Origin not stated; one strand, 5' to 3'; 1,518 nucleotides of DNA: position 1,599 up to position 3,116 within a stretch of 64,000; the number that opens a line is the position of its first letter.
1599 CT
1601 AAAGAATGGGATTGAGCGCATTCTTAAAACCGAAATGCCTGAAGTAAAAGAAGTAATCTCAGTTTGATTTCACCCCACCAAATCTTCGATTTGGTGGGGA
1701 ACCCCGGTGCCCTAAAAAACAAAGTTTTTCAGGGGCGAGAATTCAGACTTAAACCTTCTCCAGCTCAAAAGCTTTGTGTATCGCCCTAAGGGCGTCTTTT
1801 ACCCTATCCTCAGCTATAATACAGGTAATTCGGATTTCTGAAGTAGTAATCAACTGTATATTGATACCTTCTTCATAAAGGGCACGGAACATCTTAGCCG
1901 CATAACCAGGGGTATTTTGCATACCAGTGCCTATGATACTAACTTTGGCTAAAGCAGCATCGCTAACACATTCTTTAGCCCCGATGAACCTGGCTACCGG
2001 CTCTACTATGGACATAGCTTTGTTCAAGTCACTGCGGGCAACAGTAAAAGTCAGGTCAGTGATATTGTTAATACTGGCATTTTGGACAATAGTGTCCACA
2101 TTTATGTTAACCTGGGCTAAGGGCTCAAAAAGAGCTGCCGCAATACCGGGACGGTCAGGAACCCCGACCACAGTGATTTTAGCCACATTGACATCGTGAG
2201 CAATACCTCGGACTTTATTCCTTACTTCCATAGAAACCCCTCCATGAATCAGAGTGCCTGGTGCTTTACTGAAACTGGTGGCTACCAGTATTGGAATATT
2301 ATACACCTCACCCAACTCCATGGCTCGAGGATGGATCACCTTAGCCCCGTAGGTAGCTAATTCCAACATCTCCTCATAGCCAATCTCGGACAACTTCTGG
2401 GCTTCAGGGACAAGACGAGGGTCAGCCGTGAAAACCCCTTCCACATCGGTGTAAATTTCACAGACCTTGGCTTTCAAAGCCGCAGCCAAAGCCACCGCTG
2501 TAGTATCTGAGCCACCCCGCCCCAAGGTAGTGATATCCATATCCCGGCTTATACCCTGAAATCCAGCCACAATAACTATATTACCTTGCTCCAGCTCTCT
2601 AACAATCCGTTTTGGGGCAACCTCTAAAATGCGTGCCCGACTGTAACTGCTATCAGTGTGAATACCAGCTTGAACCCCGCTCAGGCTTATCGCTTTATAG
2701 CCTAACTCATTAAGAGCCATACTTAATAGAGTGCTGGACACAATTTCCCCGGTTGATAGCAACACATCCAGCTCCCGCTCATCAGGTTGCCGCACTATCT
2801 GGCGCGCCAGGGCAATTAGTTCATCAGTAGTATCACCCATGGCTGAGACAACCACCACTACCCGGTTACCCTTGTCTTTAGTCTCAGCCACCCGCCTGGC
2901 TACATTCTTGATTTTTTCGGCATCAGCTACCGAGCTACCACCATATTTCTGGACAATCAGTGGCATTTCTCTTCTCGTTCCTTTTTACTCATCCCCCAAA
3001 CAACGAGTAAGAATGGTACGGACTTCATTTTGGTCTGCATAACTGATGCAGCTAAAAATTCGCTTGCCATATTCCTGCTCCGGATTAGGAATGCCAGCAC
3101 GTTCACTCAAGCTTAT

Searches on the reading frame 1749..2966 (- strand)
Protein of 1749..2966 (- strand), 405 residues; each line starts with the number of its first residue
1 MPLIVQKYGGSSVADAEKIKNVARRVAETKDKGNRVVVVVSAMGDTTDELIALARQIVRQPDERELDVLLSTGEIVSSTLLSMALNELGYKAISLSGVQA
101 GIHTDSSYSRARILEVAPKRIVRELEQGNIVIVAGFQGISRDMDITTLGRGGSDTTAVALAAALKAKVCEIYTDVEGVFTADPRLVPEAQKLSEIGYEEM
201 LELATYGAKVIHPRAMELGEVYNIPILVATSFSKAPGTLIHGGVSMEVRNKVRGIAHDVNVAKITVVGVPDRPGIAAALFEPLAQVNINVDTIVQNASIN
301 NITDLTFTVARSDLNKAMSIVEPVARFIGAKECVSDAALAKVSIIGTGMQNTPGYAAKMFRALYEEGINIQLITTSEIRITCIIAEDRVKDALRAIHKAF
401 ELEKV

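Call 33: find_related_loci(query=window:1749-2966:-, collection=genome_contigs, flank=8000)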
Query window:1749-2966:- (405 aa) in genome_contigs; peptide patterns used: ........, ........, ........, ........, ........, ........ (x = any residue, [..] = any of these).
417 stretches matched a pattern; 254 encode a relative of the query (tblastn E <= 1e-3); the best 80 are kept; 80 distinct loci.
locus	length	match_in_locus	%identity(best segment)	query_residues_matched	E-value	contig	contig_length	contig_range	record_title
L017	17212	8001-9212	88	1-404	0e+0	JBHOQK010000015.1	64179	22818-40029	MAG: Dehalococcoidia bacterium isolate C0_12 k141_31134, whole genome shotgun sequence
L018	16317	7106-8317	80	1-404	0e+0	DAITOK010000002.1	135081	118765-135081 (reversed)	MAG TPA_asm: Chloroflexota bacterium isolate CTOTU21527 NODE_101_length_135081_cov_26.294603, whole genome shotgun seque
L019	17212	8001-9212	82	1-404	0e+0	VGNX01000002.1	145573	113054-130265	MAG: Chloroflexi bacterium isolate M_DeepCast_200m_m2_208 M_DeepCast_200m_m2_208_Ga0194113_10000026, whole genome shotgu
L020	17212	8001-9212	80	1-404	0e+0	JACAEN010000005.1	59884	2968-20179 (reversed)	MAG: Chloroflexota bacterium isolate L.E.CH.35 k119_36108, whole genome shotgun sequence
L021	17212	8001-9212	78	1-404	0e+0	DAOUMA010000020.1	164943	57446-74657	MAG TPA_asm: Dehalococcoidia bacterium isolate W31_72 k127_911725, whole genome shotgun sequence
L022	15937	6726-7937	80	1-404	0e+0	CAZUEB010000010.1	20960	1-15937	MAG TPA_asm: uncultured Dehalococcoidales bacterium isolate SRP098346_co1_299 genome assembly, contig: NODE_2364_length_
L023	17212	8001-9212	80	1-404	0e+0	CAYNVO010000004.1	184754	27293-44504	MAG TPA_asm: uncultured Dehalococcoidales bacterium isolate SRP178699_co1_561 genome assembly, contig: NODE_17_length_18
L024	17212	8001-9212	80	1-404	0e+0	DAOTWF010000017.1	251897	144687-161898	MAG TPA_asm: Dehalococcoidia bacterium isolate H12_119 k73_1688350, whole genome shotgun sequence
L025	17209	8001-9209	79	1-403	0e+0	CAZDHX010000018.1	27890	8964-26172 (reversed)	MAG TPA_asm: uncultured Dehalococcoidales bacterium isolate binchicken_co294_154 genome assembly, contig: NODE_2101_leng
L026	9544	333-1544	79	1-404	0e+0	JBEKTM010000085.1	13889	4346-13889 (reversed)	MAG: Dehalococcoidia bacterium isolate SPRUCE 558 SPRUCE_558_85, whole genome shotgun sequence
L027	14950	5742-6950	80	1-403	0e+0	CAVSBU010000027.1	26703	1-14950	MAG: uncultured Chloroflexia bacterium isolate MFD04408.bin.2.15 genome assembly, contig: contig_59185, whole genome sho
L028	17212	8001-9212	78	1-404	0e+0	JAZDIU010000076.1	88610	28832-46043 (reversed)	MAG: Chloroflexota bacterium isolate MEGAHIT-group-0.423 k141_16759924, whole genome shotgun sequence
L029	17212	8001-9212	78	1-404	0e+0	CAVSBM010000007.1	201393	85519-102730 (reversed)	MAG: uncultured Chloroflexia bacterium isolate MFD04408.bin.2.194 genome assembly, contig: contig_29713, whole genome sh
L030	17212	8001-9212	79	1-404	0e+0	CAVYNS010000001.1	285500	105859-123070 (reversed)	MAG: uncultured Chloroflexia bacterium isolate MFD04408.bin.1.133 genome assembly, contig: contig_24670, whole genome sh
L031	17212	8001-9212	80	1-404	0e+0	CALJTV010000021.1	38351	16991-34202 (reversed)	MAG: uncultured Dehalococcoidia bacterium isolate S1_Bin_MAXBIN__111_1 genome assembly, contig: c_000003533786, whole ge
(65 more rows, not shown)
